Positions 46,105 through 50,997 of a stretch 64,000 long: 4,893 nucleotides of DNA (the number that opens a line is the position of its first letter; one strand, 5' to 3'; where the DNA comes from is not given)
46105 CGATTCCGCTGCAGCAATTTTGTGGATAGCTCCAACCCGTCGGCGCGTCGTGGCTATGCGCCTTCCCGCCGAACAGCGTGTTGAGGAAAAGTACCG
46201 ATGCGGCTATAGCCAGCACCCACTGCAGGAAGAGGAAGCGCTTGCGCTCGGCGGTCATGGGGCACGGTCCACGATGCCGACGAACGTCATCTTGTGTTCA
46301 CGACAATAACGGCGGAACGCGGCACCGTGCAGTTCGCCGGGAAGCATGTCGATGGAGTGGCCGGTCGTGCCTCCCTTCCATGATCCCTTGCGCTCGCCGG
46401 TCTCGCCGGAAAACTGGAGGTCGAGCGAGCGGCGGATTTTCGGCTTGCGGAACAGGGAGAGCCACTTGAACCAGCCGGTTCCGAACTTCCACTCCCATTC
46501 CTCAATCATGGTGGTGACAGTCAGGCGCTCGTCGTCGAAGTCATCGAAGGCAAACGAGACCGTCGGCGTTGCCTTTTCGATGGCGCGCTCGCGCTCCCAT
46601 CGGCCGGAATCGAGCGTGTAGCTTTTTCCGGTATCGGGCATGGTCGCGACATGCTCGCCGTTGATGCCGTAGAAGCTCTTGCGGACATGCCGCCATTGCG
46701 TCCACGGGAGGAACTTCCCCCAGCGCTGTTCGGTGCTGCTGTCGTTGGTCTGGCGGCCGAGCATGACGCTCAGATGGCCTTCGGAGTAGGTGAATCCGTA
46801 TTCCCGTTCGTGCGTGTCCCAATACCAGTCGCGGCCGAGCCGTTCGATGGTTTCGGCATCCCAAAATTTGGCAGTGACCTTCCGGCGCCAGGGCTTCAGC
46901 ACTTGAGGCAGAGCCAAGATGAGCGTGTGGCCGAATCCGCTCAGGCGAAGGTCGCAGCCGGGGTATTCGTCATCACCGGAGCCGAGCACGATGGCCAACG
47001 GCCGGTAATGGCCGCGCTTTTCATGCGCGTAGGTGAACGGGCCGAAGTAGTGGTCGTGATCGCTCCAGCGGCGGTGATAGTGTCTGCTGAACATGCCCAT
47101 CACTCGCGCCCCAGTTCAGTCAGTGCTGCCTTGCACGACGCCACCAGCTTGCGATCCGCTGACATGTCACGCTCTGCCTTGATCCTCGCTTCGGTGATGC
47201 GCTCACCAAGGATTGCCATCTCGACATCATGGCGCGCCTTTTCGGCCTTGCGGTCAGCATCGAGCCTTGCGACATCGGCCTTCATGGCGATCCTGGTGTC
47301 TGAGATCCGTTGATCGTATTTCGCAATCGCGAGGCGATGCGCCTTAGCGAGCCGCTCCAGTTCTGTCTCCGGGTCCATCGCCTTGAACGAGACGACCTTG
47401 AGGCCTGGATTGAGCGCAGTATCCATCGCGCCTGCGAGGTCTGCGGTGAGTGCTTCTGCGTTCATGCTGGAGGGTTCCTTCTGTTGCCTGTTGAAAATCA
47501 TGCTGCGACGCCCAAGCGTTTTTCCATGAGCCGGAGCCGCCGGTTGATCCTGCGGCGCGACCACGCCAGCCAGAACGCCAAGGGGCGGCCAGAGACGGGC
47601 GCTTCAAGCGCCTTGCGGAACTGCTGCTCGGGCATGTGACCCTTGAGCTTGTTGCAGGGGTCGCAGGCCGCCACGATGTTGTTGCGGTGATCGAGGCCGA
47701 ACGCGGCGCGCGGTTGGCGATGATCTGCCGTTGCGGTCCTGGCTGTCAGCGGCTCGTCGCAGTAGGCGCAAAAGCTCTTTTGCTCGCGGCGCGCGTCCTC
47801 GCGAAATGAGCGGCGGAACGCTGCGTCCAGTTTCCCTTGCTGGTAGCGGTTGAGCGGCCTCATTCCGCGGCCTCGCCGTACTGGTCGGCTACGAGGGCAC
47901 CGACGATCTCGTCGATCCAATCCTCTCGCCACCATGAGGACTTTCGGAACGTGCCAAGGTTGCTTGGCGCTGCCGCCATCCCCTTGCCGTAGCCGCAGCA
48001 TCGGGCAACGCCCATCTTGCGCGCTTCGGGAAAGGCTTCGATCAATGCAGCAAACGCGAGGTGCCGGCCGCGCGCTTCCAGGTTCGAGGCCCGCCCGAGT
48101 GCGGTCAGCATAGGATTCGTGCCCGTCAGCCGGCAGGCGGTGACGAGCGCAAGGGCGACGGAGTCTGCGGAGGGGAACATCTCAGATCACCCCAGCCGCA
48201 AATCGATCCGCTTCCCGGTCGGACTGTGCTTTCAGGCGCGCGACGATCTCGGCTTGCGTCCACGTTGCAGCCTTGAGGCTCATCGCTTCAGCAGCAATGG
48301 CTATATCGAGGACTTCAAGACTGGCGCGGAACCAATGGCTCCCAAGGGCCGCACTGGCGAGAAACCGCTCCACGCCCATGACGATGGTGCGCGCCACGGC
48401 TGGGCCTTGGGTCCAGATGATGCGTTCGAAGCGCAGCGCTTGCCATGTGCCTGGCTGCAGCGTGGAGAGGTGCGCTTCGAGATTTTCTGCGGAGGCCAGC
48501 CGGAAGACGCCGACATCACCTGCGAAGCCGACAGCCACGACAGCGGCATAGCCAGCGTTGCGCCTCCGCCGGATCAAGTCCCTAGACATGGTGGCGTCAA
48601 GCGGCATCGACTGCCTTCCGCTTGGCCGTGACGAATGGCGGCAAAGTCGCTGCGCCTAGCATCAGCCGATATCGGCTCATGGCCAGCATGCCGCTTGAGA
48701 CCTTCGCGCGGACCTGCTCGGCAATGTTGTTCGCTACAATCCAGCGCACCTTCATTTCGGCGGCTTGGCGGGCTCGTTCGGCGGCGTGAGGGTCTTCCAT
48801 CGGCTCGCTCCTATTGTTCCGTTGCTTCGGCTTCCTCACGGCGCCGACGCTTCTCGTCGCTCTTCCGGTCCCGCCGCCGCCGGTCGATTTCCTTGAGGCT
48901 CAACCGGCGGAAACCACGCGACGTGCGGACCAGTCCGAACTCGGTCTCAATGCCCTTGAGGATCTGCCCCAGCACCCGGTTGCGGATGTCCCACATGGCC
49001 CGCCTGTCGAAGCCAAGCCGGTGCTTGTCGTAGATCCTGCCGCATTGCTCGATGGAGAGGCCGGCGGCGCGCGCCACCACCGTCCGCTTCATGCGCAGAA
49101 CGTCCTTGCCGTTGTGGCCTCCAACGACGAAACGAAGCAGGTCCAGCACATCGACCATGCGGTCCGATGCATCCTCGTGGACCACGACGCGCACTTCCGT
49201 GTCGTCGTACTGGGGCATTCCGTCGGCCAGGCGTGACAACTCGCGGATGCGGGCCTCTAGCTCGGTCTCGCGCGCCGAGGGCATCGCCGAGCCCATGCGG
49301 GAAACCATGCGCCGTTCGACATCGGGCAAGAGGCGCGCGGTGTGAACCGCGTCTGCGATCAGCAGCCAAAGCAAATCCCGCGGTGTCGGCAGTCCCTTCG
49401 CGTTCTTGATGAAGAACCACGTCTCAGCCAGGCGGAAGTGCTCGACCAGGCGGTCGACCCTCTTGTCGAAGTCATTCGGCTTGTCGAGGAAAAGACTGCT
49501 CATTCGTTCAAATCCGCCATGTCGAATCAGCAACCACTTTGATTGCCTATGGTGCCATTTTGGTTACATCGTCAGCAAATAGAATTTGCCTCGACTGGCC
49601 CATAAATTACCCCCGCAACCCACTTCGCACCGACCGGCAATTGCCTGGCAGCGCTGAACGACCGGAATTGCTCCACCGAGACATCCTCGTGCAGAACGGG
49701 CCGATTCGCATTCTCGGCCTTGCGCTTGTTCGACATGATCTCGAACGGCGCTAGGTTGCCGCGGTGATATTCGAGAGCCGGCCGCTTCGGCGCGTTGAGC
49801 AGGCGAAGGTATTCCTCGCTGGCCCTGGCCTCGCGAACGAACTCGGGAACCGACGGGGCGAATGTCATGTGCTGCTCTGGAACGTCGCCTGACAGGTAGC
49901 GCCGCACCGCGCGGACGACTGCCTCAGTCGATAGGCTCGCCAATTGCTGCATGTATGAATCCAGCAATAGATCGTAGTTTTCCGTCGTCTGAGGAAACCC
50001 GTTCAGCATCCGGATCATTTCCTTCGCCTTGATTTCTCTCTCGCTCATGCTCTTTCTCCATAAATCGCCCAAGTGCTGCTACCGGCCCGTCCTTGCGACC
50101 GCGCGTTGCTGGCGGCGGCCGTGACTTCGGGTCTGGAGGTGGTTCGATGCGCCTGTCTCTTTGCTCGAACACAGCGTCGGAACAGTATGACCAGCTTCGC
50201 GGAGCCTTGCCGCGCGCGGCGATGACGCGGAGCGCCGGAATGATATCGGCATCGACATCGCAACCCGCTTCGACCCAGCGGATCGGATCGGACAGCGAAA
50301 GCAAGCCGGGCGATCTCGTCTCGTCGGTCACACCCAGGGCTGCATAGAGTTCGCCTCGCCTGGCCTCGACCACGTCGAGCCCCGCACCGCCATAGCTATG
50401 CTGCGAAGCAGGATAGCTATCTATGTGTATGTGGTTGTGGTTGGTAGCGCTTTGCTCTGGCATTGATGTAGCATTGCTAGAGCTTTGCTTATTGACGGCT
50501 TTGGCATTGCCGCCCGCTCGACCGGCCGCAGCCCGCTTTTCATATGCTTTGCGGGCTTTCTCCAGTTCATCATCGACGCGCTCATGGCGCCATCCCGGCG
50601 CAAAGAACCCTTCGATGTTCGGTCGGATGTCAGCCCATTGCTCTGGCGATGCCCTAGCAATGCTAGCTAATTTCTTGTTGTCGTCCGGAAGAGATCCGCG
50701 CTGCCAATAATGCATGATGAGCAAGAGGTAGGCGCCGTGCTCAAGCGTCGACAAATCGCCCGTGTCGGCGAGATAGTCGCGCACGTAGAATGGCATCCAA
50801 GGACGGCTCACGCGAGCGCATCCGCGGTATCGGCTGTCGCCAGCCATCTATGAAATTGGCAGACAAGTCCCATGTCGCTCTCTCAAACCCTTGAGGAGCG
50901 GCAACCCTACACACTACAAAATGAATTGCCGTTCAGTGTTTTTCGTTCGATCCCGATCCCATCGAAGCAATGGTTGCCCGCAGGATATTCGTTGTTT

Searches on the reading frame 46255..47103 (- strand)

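Call 97: search_protein_families(library=phrogs, proteins=[window:46255-47103:-], max_evalue=0.00001)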
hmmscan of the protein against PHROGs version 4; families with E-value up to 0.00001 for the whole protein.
window:46255-47103:- (282 aa): 1 family
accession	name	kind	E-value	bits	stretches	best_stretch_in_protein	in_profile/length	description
phrog_7203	-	unknown function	1e-66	226.3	1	9-274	2-257/257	-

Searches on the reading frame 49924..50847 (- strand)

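Call 97: search_protein_families(library=phrogs, proteins=[window:49924-50847:-], max_evalue=0.00001)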
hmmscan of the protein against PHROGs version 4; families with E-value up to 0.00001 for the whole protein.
window:49924-50847:- (307 aa): 7 families
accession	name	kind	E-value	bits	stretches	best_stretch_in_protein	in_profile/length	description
phrog_3992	-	DNA, RNA and nucleotide metabolism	1.2e-27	98.4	1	16-138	6-126/345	primosomal protein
phrog_21472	-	unknown function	5.9e-26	92.8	1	16-131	5-122/299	-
phrog_6451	-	DNA, RNA and nucleotide metabolism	1.1e-25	91.9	1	16-128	2-118/272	primosomal protein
phrog_12767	-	unknown function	2.5e-21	77.5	1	17-134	3-120/324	-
phrog_9327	-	DNA, RNA and nucleotide metabolism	5.7e-20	73.1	1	15-133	4-132/276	primosomal protein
phrog_24353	-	unknown function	1.1e-11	45.7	1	17-66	9-58/294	-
phrog_4118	-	DNA, RNA and nucleotide metabolism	3.9e-08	34.1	1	22-144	8-135/315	primosomal protein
